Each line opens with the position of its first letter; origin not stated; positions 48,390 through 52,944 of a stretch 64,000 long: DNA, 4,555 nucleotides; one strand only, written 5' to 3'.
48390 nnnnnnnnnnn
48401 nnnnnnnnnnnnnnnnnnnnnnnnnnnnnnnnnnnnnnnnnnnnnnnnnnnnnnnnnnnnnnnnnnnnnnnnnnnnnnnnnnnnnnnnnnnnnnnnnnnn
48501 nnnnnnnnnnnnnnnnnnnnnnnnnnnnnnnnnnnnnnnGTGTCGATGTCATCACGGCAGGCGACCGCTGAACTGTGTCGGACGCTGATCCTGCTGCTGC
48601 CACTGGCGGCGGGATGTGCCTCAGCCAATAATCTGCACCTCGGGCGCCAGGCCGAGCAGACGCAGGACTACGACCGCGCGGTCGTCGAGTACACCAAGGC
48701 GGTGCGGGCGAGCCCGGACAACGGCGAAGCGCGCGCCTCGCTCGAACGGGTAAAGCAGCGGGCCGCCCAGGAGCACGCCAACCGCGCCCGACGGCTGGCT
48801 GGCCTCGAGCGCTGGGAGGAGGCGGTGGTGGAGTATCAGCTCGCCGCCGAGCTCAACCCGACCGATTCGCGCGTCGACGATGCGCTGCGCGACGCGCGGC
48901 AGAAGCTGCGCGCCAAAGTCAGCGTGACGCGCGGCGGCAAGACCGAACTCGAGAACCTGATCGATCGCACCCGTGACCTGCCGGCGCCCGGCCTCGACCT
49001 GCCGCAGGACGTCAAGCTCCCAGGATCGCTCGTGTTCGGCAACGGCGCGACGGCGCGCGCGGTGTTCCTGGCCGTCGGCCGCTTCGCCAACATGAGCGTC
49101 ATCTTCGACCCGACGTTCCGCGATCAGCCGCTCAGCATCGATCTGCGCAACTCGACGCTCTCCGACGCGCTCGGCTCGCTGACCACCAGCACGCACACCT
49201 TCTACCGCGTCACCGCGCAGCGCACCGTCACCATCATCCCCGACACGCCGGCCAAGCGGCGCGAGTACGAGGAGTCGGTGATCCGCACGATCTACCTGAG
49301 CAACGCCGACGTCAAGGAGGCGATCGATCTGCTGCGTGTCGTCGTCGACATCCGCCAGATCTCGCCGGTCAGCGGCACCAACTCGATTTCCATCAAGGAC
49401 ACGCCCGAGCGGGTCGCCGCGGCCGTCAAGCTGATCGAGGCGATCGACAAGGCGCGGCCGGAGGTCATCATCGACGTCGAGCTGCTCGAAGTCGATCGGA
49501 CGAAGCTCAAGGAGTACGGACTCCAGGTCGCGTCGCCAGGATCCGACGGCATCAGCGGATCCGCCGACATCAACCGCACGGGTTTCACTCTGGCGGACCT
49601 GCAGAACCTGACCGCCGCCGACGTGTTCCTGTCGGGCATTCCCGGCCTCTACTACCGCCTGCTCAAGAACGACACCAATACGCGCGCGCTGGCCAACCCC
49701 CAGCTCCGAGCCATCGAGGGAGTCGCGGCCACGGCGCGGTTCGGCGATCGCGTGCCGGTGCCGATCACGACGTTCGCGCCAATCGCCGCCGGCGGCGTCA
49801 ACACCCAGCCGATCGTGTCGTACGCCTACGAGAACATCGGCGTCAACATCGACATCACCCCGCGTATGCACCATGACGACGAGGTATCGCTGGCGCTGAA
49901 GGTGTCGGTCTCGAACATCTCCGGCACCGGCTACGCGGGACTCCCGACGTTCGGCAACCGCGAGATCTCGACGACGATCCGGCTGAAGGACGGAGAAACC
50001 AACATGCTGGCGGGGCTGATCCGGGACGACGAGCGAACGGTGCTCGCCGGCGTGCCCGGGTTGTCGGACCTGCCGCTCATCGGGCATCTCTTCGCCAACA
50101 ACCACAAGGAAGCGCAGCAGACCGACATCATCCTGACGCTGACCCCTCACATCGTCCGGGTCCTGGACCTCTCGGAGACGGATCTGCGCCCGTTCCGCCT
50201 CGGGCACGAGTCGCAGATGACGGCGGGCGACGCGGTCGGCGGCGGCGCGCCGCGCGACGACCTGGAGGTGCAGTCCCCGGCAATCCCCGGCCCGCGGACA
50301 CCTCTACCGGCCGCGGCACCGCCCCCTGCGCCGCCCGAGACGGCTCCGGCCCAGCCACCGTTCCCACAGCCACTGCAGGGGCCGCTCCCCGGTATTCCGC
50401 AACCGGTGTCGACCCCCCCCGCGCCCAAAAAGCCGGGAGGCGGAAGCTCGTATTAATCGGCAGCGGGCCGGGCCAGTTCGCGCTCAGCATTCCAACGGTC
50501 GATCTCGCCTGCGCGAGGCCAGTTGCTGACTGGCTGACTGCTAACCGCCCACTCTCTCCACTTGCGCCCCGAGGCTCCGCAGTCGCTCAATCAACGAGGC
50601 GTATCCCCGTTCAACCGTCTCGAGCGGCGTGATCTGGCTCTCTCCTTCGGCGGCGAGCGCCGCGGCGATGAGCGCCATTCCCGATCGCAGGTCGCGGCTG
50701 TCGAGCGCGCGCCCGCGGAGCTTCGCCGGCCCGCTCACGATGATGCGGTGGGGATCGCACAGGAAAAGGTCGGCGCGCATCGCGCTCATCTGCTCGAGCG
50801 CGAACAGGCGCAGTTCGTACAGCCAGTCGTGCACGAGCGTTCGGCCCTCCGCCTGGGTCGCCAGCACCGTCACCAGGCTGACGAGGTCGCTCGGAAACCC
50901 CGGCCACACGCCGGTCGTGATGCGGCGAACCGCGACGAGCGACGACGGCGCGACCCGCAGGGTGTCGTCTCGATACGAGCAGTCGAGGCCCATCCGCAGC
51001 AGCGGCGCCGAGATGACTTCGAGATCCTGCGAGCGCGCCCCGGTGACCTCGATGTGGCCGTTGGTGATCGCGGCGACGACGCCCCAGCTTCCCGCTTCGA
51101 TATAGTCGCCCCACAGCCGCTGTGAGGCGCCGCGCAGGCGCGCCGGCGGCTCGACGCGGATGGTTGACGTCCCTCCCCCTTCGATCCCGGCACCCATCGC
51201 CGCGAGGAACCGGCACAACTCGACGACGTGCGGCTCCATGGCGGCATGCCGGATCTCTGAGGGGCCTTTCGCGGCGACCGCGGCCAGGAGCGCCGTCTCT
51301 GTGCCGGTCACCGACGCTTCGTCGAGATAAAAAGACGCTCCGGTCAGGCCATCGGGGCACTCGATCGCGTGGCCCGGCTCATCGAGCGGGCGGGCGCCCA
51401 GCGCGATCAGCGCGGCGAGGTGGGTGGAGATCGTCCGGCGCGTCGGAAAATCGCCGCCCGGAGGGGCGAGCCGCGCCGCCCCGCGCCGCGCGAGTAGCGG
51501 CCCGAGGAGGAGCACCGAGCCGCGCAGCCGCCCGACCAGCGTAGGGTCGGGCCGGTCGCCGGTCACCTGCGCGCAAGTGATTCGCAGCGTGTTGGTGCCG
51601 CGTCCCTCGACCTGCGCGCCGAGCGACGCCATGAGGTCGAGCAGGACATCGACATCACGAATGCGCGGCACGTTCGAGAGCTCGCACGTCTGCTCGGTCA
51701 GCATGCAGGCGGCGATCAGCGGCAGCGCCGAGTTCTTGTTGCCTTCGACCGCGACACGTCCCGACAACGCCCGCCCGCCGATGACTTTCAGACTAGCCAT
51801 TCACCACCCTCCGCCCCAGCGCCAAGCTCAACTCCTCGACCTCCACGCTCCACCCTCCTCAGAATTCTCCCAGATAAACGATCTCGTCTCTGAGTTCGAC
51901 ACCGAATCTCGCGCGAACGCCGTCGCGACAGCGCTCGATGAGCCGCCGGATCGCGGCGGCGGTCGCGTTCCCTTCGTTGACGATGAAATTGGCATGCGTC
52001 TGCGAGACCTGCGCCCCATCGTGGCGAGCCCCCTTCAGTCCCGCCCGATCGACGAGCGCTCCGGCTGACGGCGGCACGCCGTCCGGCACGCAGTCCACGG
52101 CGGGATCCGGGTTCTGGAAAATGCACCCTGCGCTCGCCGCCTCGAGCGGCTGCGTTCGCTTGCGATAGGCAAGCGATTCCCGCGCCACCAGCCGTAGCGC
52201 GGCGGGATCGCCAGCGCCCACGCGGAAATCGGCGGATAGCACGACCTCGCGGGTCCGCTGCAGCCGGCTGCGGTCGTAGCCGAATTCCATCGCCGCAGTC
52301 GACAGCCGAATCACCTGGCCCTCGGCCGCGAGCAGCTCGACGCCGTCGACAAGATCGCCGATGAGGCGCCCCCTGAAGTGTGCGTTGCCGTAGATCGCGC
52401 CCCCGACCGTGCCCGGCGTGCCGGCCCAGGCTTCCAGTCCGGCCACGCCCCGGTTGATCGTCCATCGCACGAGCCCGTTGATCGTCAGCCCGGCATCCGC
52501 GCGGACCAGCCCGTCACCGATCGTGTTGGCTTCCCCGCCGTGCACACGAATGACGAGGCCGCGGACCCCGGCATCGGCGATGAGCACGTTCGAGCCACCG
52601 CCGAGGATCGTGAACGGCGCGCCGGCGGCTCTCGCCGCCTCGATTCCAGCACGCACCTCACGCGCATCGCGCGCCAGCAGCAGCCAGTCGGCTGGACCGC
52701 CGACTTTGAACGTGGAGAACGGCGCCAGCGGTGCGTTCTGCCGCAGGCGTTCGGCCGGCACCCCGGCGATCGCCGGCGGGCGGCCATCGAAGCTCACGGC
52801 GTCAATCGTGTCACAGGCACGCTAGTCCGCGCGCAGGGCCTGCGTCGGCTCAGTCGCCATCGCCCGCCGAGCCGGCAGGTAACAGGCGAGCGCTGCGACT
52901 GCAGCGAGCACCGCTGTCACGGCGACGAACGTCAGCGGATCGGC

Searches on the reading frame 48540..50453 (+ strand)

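Call 14: search_protein_families(library=pfam, proteins=[window:48540-50453:+], max_evalue=0.001)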
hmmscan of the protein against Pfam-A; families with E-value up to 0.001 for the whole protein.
window:48540-50453:+ (638 aa): 5 families
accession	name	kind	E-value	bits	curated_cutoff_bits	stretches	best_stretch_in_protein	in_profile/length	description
PF00263.26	Secretin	-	1.4e-38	132.5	27.5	1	375-540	2-169/169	Bacterial type II and III secretion system protein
PF03958.22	Secretin_N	-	7.1e-10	39.4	28.2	1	249-307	2-68/69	Bacterial type II/III secretion system short domain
PF07719.23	TPR_2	-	2.6e-08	33.8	27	0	76-109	1-34/34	Tetratricopeptide repeat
PF13414.12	TPR_11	-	2.5e-05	24.3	26.8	0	41-65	7-31/42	TPR repeat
PF13428.12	TPR_14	-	0.00031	21.6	23.5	0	32-65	5-38/44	Tetratricopeptide repeat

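Call 63: search_protein_families(library=ncbifam, proteins=[window:48540-50453:+], max_evalue=0.00001)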
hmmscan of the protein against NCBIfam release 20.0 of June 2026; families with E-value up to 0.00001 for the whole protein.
window:48540-50453:+ (638 aa): 8 families
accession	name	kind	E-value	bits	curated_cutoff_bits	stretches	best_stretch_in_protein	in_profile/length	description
TIGR02517.1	type_II_gspD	equivalog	3.9e-44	151.1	351.35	1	257-540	301-591/600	type II secretion system secretin GspD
TIGR02515.1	IV_pilus_PilQ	subfamily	8e-27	94.3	284.35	1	273-539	136-427/428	type IV pilus secretin PilQ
TIGR02519.1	pilus_MshL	equivalog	5.9e-26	91.1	250.2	1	282-539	9-290/290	pilus (MSHA type) biogenesis protein MshL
TIGR02516.1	type_III_yscC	equivalog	7.6e-26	90.7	238.45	1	268-540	195-462/463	type III secretion system outer membrane ring subunit SctC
NF042912.1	Amuc_1098_fam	equivalog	2.6e-18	65.5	750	1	468-539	725-796/805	Amuc_1098 family type IV pilus outer membrane protein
NF010083.0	PRK13568.1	equivalog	2.8e-17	62.6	554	1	245-540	123-418/419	DNA uptake porin HofQ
NF011873.0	PRK15346.1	equivalog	1.2e-13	50.7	524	1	435-526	385-481/499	EscC/YscC/HrcC family type III secretion system outer membrane ring protein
NF007851.2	PRK10560.1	exception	3.8e-10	39.1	598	1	278-540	150-410/412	DNA uptake porin HofQ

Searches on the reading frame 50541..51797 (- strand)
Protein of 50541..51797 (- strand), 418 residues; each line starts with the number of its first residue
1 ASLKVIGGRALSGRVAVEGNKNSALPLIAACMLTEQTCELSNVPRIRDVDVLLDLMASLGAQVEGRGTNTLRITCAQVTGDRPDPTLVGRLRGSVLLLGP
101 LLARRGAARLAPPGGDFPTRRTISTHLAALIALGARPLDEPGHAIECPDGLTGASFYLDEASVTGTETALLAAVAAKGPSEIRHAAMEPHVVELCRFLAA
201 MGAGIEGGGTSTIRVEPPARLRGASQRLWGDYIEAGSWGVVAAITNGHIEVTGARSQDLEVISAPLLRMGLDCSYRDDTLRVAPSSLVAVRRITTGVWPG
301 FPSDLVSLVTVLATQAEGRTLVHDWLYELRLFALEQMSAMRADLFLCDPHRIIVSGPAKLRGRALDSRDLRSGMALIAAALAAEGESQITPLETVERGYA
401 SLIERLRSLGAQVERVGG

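Call 14: search_protein_families(library=pfam, proteins=[window:50541-51797:-], max_evalue=0.001)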
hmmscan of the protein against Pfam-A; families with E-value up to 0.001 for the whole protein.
window:50541-51797:- (418 aa): 1 family
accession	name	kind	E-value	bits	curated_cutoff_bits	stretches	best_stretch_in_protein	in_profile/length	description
PF00275.25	EPSP_synthase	-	3.9e-53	181.1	22.8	1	7-406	3-417/417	EPSP synthase (3-phosphoshikimate 1-carboxyvinyltransferase)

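Call 63: search_protein_families(library=ncbifam, proteins=[window:50541-51797:-], max_evalue=0.00001)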
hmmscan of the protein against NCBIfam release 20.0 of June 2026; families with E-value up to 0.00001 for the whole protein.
window:50541-51797:- (418 aa): 5 families
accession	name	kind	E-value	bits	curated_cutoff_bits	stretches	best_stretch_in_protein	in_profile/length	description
NF006873.0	PRK09369.1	subfamily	1.6e-124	415.7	297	1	2-416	3-417/419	UDP-N-acetylglucosamine 1-carboxyvinyltransferase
TIGR01072.1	murA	equivalog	1.7e-117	392.7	392.7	1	2-415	3-416/416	UDP-N-acetylglucosamine 1-carboxyvinyltransferase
NF009470.0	PRK12830.1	equivalog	9.7e-93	311.1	552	1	3-416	4-415/417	UDP-N-acetylglucosamine 1-carboxyvinyltransferase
TIGR01356.1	aroA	equivalog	6e-19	68.2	287.25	1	13-411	1-414/415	3-phosphoshikimate 1-carboxyvinyltransferase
NF011381.1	PRK14806.1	equivalog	2.7e-12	45.7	902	1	4-414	305-731/733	bifunctional prephenate dehydrogenase/3-phosphoshikimate 1-carboxyvinyltransferase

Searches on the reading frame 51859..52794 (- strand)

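Call 63: search_protein_families(library=ncbifam, proteins=[window:51859-52794:-], max_evalue=0.00001)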
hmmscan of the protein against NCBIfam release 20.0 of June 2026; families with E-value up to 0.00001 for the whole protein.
window:51859-52794:- (311 aa): 7 families
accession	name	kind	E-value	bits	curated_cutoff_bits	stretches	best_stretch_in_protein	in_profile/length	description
NF010480.0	PRK13905.1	equivalog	1.9e-78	263.4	259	1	15-310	14-300/303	UDP-N-acetylmuramate dehydrogenase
TIGR00179.1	murB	equivalog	2.8e-58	197.5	144.5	1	23-309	1-290/290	UDP-N-acetylmuramate dehydrogenase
NF010478.0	PRK13903.1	equivalog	1.6e-44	152.3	231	2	16-196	14-197/362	UDP-N-acetylmuramate dehydrogenase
NF011245.0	PRK14651.1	equivalog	2.5e-43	148.3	224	1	20-295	6-258/273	UDP-N-acetylmuramate dehydrogenase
NF011242.0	PRK14648.1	equivalog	2.7e-42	145.2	426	2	17-151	12-151/354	UDP-N-acetylmuramate dehydrogenase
NF000755.0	PRK00046.1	equivalog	5.2e-35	120.7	277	2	17-186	4-180/343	UDP-N-acetylmuramate dehydrogenase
NF010479.0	PRK13904.1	equivalog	4.7e-26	91.8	273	1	59-307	33-257/258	UDP-N-acetylmuramate dehydrogenase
